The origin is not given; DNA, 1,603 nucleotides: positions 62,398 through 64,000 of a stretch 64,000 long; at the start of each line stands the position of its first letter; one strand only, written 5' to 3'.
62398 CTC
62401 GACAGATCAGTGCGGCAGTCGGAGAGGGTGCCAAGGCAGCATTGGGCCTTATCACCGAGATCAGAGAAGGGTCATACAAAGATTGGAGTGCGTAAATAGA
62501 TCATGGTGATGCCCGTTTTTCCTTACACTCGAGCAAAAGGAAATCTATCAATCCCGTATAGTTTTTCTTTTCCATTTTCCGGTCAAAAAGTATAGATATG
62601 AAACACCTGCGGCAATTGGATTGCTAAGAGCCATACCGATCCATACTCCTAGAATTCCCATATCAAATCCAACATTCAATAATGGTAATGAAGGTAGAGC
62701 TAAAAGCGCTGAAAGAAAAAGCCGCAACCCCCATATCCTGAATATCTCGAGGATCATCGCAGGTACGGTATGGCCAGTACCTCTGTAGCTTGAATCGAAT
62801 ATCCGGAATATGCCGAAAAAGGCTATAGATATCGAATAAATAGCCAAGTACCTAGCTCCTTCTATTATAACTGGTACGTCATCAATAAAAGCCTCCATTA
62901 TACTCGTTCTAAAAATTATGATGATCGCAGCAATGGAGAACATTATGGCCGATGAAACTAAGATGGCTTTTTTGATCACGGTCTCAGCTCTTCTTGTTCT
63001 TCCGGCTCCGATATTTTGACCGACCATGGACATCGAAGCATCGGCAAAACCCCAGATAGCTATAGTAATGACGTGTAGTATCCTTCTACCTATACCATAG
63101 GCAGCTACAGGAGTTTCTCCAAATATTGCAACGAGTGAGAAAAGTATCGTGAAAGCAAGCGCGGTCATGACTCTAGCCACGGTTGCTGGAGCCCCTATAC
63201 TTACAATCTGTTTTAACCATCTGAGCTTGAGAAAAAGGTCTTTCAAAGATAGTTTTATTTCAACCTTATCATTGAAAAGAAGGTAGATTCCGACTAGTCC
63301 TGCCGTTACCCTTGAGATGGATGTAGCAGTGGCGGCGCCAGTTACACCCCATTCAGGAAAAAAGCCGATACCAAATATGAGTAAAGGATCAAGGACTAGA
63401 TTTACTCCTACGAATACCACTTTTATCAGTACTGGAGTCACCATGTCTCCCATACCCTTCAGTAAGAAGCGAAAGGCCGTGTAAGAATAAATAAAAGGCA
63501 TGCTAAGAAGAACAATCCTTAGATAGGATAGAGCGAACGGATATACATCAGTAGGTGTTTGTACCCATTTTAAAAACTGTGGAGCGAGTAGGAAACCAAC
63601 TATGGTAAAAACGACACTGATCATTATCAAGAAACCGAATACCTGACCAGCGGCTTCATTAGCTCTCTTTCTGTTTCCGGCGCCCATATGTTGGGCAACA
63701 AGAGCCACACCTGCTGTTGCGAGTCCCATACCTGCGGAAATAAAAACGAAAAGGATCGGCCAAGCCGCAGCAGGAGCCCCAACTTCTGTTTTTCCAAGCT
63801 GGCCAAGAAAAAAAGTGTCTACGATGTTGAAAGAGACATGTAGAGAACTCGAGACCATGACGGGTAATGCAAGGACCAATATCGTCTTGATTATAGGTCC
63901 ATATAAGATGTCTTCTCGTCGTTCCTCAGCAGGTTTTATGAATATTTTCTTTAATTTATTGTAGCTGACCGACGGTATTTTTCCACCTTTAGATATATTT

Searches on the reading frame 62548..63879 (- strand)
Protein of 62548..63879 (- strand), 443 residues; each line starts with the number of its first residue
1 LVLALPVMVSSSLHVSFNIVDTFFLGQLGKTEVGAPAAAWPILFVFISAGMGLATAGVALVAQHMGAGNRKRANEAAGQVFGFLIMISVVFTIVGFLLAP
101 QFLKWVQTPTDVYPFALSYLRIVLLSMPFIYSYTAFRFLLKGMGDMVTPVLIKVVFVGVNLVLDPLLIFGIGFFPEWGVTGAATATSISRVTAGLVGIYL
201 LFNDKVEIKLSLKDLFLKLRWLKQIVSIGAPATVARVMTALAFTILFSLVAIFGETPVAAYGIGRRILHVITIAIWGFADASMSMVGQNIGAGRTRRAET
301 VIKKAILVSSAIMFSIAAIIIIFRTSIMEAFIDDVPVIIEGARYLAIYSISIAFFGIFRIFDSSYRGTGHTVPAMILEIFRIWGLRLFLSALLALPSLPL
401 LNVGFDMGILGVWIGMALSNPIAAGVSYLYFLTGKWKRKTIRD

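Call 49: search_protein_families(library=pfam, proteins=[window:62548-63879:-], max_evalue=0.00001)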
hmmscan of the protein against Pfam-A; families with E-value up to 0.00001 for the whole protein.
window:62548-63879:- (443 aa): 1 family
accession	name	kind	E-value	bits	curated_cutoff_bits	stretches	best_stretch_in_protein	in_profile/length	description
PF01554.23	MatE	-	2.1e-55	187.2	24.9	2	6-166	1-161/161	MatE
